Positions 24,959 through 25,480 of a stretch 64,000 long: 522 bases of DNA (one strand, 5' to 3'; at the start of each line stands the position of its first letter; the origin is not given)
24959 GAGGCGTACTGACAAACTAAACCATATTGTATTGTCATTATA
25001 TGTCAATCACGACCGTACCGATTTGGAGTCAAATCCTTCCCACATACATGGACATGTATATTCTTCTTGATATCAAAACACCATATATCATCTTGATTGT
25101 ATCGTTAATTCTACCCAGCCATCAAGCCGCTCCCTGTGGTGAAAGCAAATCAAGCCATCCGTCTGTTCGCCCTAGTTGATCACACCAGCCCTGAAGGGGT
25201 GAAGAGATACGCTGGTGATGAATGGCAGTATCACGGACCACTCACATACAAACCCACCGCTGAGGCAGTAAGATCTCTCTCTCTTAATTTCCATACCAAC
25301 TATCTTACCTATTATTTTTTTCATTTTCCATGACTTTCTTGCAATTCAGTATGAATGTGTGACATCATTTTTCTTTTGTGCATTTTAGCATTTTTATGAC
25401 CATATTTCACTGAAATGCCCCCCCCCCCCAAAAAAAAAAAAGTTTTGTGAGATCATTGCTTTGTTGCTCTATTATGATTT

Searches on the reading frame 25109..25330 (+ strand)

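Call 43: search_protein_families(library=pfam, proteins=[window:25109-25330:+], max_evalue=0.01)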
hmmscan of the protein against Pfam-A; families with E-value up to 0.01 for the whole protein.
window:25109-25330:+ (74 aa): 1 family
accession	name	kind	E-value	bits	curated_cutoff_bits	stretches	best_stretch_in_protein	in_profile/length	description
PF01505.23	Vault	-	1.2e-13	51.2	27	1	10-49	2-41/42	Major Vault Protein repeat domain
